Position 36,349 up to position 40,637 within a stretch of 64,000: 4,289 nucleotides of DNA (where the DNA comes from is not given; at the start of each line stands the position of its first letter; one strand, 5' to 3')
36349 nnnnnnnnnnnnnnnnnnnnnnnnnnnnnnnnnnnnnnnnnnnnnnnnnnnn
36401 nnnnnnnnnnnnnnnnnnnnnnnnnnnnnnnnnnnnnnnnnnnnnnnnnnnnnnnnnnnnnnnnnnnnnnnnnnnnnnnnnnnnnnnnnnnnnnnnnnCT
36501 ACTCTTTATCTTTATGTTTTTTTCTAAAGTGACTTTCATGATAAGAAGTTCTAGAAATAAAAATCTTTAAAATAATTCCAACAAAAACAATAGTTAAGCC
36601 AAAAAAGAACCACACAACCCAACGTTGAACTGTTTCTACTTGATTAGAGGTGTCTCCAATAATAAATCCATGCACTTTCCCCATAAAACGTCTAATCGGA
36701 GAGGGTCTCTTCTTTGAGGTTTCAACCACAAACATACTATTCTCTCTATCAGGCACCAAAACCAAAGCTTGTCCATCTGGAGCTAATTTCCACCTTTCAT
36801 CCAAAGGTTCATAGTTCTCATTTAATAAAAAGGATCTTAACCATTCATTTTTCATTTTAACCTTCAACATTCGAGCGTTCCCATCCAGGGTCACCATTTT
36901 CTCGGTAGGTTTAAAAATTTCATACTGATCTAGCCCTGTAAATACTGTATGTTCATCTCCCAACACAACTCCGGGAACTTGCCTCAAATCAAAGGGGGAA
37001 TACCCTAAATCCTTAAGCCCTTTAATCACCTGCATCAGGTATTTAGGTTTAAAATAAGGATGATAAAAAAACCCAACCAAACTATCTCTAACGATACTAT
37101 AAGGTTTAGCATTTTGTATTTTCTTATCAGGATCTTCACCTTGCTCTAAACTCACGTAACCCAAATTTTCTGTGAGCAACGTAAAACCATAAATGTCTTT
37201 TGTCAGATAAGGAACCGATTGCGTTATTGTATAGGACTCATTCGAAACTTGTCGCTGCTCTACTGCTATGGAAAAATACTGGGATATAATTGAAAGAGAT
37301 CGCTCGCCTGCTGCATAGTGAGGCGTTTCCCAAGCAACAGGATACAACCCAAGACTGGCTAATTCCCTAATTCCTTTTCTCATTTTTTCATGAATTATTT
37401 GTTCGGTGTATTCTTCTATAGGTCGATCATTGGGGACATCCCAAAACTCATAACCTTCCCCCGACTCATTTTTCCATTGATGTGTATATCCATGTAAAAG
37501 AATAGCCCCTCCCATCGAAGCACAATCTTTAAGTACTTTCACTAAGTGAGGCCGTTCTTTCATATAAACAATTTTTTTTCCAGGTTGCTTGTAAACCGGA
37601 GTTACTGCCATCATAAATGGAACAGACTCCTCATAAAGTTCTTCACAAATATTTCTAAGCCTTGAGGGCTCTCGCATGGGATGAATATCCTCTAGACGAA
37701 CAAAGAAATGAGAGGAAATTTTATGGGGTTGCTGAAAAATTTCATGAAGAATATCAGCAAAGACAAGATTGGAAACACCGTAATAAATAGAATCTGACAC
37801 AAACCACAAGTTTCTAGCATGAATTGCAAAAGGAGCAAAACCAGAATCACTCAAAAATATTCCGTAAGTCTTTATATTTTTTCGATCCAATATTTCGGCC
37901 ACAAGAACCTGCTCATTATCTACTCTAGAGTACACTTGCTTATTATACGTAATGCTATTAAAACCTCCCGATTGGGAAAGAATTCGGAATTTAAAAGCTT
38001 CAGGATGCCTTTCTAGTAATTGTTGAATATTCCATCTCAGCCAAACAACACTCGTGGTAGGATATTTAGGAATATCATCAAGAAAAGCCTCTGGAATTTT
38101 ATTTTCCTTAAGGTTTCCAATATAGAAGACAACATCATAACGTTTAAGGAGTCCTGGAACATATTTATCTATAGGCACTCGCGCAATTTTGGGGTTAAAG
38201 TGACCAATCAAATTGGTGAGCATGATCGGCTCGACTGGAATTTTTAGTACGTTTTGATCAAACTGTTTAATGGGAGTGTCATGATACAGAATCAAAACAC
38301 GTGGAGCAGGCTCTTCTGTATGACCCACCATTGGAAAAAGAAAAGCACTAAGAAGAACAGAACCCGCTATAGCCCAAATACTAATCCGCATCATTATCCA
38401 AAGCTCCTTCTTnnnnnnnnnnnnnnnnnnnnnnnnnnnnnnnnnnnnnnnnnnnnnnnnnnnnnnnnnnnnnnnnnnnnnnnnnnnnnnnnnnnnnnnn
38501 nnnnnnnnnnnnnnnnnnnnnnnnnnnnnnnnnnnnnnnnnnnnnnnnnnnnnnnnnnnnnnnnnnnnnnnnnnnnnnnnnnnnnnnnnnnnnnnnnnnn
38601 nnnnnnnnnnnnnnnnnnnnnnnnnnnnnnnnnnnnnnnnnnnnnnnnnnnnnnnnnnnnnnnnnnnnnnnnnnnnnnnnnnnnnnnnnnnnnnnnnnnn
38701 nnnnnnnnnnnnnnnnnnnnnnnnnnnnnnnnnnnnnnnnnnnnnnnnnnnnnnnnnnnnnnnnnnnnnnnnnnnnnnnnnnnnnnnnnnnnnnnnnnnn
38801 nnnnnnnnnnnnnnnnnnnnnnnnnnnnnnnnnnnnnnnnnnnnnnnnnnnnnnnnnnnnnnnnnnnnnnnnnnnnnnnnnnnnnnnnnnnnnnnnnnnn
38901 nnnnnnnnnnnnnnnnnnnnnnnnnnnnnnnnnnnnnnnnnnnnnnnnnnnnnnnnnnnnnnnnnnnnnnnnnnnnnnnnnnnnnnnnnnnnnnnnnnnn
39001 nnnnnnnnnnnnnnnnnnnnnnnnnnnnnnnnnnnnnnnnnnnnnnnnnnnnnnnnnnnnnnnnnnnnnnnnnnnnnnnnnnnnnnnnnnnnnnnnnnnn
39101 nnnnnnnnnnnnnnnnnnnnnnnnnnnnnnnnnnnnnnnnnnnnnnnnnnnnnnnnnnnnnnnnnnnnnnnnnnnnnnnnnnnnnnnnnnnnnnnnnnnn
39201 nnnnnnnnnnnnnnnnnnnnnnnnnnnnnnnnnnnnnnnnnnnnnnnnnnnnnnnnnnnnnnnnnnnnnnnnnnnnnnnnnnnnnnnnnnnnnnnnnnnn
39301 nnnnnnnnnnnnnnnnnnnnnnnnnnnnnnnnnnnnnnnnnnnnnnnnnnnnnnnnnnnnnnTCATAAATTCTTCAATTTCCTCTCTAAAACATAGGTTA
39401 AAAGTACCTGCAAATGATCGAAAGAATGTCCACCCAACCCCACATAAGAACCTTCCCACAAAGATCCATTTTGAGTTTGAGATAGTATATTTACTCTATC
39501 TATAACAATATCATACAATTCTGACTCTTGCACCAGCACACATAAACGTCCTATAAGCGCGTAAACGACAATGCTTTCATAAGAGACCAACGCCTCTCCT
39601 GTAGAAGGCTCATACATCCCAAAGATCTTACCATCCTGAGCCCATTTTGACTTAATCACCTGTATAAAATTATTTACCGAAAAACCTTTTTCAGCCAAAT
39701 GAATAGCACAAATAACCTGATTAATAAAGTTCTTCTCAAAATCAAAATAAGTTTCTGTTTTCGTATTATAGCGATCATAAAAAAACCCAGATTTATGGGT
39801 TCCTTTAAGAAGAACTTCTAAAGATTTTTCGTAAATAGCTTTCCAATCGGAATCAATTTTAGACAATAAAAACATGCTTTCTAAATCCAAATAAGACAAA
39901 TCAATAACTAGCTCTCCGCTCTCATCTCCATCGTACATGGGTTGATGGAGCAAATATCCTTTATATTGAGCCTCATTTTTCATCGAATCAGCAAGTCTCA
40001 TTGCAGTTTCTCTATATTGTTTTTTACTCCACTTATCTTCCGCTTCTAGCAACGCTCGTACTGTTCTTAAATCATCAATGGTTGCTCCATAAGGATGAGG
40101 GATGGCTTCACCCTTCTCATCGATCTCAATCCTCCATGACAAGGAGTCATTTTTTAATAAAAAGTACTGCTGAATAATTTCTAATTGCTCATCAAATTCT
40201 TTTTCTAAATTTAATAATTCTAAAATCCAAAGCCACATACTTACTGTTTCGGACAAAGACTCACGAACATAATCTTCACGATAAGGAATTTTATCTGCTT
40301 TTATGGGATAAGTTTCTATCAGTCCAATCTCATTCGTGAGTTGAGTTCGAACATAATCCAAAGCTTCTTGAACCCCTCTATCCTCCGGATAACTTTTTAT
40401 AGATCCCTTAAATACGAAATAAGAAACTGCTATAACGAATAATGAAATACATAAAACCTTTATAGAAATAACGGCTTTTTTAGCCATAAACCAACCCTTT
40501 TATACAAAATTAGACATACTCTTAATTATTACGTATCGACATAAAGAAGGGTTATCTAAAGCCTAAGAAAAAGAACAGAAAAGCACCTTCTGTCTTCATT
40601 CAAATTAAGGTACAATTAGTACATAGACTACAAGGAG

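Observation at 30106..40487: Exopolysaccharide synthase locus with a degenerate-GGDEF I-site receptor (PelD-like) and mixed Bcs/Pga features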

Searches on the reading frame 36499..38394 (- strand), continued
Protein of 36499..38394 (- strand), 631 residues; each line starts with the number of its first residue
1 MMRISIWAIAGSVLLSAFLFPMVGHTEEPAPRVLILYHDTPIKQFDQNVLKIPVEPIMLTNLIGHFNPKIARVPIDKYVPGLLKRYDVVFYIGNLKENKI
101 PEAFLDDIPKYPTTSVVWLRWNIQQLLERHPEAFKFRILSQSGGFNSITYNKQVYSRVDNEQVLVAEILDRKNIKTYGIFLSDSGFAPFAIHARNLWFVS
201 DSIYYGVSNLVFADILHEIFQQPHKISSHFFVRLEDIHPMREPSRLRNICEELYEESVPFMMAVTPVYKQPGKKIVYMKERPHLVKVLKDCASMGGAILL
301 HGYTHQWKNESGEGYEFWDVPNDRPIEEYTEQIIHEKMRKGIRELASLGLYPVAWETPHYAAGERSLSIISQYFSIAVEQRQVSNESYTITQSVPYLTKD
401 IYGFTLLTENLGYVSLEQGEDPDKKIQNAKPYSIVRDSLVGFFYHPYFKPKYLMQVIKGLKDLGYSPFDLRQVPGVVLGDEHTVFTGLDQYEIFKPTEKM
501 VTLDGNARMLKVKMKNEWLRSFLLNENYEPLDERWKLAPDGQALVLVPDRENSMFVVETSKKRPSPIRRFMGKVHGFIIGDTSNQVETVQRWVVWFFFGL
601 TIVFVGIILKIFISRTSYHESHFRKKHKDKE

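Call 55: fold_search(model_id=the predicted structure, library=pdb)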
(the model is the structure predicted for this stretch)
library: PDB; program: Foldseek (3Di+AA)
matches with E <= 10: 1406; with E <= 0.001: 80
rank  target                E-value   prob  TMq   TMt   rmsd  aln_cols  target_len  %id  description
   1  9cgy                  5.1e-12  1.00  0.39  0.31  12.7       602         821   10  Structure of the Pel modification enzyme PelA from Pseudomonas thermotolerans (released 2025-05-14)
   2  8cd0_A                9.5e-09  1.00  0.28  0.26  11.1       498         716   10  Human heparan sulfate N-deacetylase-N-sulfotransferase 1 in complex with calcium, 3'-phosphoadenosine-5'-phosphosulfat (released 2024-02-07)
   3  7fbw                  1.0e-07  1.00  0.24  0.70   4.3       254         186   14  Acetylxylan esterase from Caldanaerobacter subterraneus subsp. tengcongensis (released 2021-10-27)
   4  1jvn_A                5.7e-07  1.00  0.21  0.24  17.4       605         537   11  CRYSTAL STRUCTURE OF IMIDAZOLE GLYCEROL PHOSPHATE SYNTHASE: A TUNNEL THROUGH A (BETA/ALPHA)8 BARREL JOINS TWO ACTIVE S (released 2001-10-12)
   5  4qaw_C                1.6e-06  0.99  0.18  0.20  19.4       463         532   12  Structure of modular Xyn30D from Paenibacillus barcinonensis (released 2014-10-08)
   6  7bkf                  2.0e-06  1.00  0.25  0.52   4.0       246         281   13  Crystal structure of WT BA3943, a CE4 family pseudoenzyme from Bacillus Anthracis (released 2021-05-19)
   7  8qpg_TA               2.4e-06  1.00  0.27  0.39  11.1       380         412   10  Turret of Haloferax tailed virus 1 (released 2024-10-09)
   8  8x1b                  2.4e-06  0.99  0.22  0.22  20.7       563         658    9  Cryo-EM structure of FpGalactosaminidase from Flavonifractor plautii in apo state (released 2024-11-13)
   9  6hm9                  3.9e-06  1.00  0.25  0.54   3.9       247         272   13  Crystal structure of a BA3943 mutant,a CE4 family pseudoenzyme with restored enzymatic activity. (released 2019-10-09)
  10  4m1b_A                4.6e-06  1.00  0.25  0.70   4.1       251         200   10  Structural Determination of BA0150, a Polysaccharide Deacetylase from Bacillus anthracis (released 2014-02-12)
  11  3kl0_D                4.6e-06  1.00  0.25  0.36  16.7       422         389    9  Crystal structure of the glucuronoxylan xylanohydrolase XynC from Bacillus subtilis (released 2010-12-08)
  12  2c1g                  7.4e-06  1.00  0.25  0.39  15.8       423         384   10  Structure of Streptococcus pneumoniae peptidoglycan deacetylase (SpPgdA) (released 2005-09-15)
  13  3kl0_C                1.1e-05  0.92  0.14  0.20  19.6       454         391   10  Crystal structure of the glucuronoxylan xylanohydrolase XynC from Bacillus subtilis (released 2010-12-08)
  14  8hx8_B                1.3e-05  1.00  0.20  0.19  12.1       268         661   13  Crystal structure of 4-amino-4-deoxychorismate synthase from Streptomyces venezuelae co-crystallized with chorismate (released 2023-10-18)
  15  3kl0_A                1.3e-05  1.00  0.25  0.36  17.8       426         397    9  Crystal structure of the glucuronoxylan xylanohydrolase XynC from Bacillus subtilis (released 2010-12-08)
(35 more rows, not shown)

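Call 69: find_encoding_contigs(protein=P0127, flank=10000, max_places=2)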
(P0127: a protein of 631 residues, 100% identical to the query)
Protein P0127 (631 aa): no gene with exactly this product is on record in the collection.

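Call 97: search_protein_families(library=pfam, proteins=[L010:6984-8543:+, L010:18007-18855:+, L010:18852-19763:+, L010:2738-5701:-, L010:1344-2687:-, L010:232-1347:-, L011:17047-18093:+, L011:5325-6302:+, L011:2910-3980:+, L011:4097-5272:-], max_evalue=0.0001)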
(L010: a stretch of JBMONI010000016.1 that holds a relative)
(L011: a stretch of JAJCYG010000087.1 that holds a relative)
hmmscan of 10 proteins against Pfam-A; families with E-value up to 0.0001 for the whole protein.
L010:6984-8543:+ (519 aa): 3 families
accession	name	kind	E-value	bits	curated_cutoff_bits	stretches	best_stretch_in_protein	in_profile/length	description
PF00072.30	Response_reg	-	1.8e-39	134.7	30.2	2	14-117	1-101/111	Response regulator receiver domain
PF02518.31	HATPase_c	-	1.2e-24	87.3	26.4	1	257-378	2-110/111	Histidine kinase-, DNA gyrase B-, and HSP90-like ATPase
PF00512.31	HisKA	-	2.7e-07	31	26.9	1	151-213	3-64/66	His Kinase A (phospho-acceptor) domain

L010:18007-18855:+ (282 aa): 4 families
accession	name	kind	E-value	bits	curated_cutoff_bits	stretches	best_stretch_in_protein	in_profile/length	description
PF01370.27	Epimerase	-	1.7e-11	44.4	20.9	1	4-210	1-237/240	NAD dependent epimerase/dehydratase family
PF01073.25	3Beta_HSD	-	8e-06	25.5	22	1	5-170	2-191/280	3-beta hydroxysteroid dehydrogenase/isomerase family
PF04321.23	RmlD_sub_bind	-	1.3e-05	24.8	27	1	104-168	95-160/287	RmlD substrate binding domain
PF02254.24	TrkA_N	-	7.2e-05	23.5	23.8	0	4-74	1-72/116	TrkA-N domain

L010:18852-19763:+ (303 aa): 2 families
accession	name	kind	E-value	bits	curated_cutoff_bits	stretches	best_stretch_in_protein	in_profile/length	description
PF01370.27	Epimerase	-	7.2e-22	78.4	20.9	1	3-221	1-238/240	NAD dependent epimerase/dehydratase family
PF08338.16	DUF1731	-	3e-15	56.1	27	1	249-296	1-47/47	Domain of unknown function (DUF1731)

L010:2738-5701:- (987 aa): 1 family
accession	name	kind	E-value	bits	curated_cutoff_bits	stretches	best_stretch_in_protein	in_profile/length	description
PF03797.25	Autotransporter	-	8.3e-56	190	26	1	692-967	1-255/255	Autotransporter beta-domain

L010:1344-2687:- (447 aa): 0 families

L010:232-1347:- (371 aa): 0 families

L011:17047-18093:+ (348 aa): 1 family
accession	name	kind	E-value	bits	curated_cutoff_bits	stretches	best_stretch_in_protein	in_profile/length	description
PF03773.19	ArsP_1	-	3.3e-27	95.8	32.3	1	62-341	15-287/294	Predicted permease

L011:5325-6302:+ (325 aa): 0 families

L011:2910-3980:+ (356 aa): 1 family
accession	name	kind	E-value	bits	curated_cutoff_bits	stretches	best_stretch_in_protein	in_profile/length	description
PF02661.23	Fic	-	4.9e-12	47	24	1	114-219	2-93/93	Fic/DOC family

L011:4097-5272:- (391 aa): 6 families
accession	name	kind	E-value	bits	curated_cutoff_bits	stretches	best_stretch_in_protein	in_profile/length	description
PF14213.11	DUF4325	-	1.8e-11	44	23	1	331-380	3-60/64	STAS-like domain of unknown function (DUF4325)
PF13581.12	HATPase_c_2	-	2.2e-07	31.4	27.4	1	151-255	22-117/127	Histidine kinase-like ATPase domain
PF13412.12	HTH_24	-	7.9e-07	29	21.9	1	55-96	3-44/48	Winged helix-turn-helix DNA-binding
PF02518.31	HATPase_c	-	1.9e-06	28.7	26.4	1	165-288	10-109/111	Histidine kinase-, DNA gyrase B-, and HSP90-like ATPase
PF08279.18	HTH_11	-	1.6e-05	25.2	25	1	59-106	4-50/55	HTH domain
PF12840.13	HTH_20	-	3.6e-05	24.1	27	0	56-96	5-45/51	Helix-turn-helix domain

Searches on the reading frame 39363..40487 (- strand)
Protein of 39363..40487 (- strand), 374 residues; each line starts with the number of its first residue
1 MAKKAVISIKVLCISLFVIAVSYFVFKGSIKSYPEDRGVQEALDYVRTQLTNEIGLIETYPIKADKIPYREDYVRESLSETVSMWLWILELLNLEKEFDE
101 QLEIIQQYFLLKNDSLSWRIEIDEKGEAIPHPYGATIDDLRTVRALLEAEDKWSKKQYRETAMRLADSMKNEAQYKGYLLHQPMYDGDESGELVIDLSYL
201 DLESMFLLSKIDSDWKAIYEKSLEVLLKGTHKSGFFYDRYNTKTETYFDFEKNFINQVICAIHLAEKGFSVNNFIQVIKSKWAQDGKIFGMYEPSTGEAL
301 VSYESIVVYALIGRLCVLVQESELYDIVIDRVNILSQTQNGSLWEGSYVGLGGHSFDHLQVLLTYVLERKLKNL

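Call 4: search_protein_families(library=pfam, proteins=[window:39363-40487:-], max_evalue=0.01)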
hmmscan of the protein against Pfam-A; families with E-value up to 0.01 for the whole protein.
window:39363-40487:- (374 aa): 1 family
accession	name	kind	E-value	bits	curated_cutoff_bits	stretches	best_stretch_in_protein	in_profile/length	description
PF01270.23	Glyco_hydro_8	-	1.2e-05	24.9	24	1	95-239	70-220/341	Glycosyl hydrolases family 8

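Call 5: search_protein_families(library=ncbifam, proteins=[window:39363-40487:-], max_evalue=0.01)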
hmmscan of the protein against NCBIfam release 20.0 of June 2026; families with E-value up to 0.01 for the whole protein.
window:39363-40487:- (374 aa): 1 family
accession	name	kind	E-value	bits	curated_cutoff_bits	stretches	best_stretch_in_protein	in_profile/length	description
NF008305.0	PRK11097.1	equivalog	6.2e-05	22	299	1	139-250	119-236/378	cellulose synthase complex periplasmic endoglucanase BcsZ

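Call 9: search_solved_structures(query=window:39363-40487:-, max_evalue=1, show_alignments=2)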
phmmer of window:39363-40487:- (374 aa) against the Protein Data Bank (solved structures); distinct sequences matched with E-value up to 1: 2.
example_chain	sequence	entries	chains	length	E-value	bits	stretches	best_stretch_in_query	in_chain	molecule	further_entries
3ren_A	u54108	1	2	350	1.5e-27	99.9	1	78-365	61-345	Glycosyl hydrolase, family 8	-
6r2m_A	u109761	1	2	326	1.8e-11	46.9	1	67-313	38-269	Glycoside transferase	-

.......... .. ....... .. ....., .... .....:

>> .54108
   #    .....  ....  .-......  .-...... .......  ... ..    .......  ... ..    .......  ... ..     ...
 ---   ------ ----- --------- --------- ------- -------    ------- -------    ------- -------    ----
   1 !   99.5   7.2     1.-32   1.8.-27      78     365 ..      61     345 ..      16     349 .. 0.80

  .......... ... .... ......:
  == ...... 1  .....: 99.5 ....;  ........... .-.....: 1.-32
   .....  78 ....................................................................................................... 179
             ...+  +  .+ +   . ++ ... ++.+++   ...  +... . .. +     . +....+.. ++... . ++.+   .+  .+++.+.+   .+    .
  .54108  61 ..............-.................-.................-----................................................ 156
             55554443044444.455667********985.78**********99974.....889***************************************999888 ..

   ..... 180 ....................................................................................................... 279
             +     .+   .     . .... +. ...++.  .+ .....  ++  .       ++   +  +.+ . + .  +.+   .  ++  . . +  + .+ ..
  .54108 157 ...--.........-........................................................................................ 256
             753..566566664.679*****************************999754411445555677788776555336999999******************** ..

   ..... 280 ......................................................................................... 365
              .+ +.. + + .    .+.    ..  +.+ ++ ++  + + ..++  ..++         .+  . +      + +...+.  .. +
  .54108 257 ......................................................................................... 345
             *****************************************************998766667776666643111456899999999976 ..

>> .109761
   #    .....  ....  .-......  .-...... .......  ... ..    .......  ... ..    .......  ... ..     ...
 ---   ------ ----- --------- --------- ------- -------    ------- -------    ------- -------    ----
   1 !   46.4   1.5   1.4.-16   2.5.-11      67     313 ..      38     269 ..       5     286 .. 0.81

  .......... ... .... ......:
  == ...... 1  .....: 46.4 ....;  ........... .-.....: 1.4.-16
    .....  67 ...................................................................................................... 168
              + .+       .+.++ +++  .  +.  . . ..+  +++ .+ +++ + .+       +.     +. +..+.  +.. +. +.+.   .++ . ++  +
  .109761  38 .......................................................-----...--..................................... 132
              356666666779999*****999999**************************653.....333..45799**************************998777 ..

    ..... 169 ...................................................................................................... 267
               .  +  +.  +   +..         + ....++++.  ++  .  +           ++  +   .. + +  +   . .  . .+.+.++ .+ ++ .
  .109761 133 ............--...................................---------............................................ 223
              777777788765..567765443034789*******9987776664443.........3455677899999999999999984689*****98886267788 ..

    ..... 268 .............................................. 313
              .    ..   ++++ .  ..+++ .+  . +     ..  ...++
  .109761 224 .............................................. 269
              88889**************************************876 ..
